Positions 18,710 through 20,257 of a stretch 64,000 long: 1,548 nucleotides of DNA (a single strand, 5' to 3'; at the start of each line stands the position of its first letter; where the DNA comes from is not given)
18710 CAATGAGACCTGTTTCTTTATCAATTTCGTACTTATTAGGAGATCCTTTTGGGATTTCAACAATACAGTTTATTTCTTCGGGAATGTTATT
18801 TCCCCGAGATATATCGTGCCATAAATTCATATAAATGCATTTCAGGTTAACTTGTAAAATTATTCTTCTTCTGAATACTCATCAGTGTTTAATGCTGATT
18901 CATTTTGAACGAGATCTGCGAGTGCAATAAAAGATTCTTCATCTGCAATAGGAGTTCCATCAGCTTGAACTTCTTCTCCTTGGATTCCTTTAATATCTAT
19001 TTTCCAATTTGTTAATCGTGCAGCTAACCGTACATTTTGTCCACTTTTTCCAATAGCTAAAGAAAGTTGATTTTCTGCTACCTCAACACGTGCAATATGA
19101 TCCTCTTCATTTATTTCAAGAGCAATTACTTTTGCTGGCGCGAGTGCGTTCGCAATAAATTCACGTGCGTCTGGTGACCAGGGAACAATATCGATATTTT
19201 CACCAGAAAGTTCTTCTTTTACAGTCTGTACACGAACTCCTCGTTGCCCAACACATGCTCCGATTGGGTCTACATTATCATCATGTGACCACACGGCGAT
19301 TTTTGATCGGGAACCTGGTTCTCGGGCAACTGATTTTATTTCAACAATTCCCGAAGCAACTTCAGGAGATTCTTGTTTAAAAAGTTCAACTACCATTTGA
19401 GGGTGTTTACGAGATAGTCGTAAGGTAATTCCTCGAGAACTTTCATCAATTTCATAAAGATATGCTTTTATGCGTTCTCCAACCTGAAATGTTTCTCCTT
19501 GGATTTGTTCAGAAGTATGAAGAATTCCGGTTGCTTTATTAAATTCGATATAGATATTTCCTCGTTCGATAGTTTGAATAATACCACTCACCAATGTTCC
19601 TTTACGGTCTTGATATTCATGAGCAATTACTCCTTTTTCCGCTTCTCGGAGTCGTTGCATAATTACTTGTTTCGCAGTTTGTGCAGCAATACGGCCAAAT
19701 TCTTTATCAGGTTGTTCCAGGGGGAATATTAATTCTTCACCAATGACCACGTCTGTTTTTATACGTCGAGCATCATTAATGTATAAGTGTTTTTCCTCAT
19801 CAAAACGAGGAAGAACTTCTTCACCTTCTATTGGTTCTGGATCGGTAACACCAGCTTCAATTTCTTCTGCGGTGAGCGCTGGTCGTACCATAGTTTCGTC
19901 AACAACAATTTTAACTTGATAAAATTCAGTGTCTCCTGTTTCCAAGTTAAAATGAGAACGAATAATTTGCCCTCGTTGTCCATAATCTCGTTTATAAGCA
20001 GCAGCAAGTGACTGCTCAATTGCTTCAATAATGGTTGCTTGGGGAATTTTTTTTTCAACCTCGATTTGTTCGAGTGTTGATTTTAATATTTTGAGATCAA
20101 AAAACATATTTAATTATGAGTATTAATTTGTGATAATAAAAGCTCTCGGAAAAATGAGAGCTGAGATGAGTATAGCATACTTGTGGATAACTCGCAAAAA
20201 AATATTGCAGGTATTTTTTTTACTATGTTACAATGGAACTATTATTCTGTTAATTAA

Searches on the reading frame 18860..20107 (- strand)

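Call 11: search_protein_families(library=pfam, proteins=[window:18860-20107:-], max_evalue=0.001)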
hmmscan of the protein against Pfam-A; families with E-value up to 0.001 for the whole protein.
window:18860-20107:- (415 aa): 4 families
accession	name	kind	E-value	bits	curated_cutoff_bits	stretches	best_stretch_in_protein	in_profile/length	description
PF13184.12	KH_5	-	1.1e-29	102.7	27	1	264-332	1-69/69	NusA-like KH domain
PF08529.16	NusA_N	-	4.9e-29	101.4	23.8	1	10-158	4-118/119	NusA N-terminal domain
PF00575.29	S1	-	1.9e-08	35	22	1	167-229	2-71/74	S1 RNA binding domain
PF23095.1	KH_NusA_C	-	0.00042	20.8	34.2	1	341-399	3-58/59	Transcription termination/antitermination protein NusA, KH domain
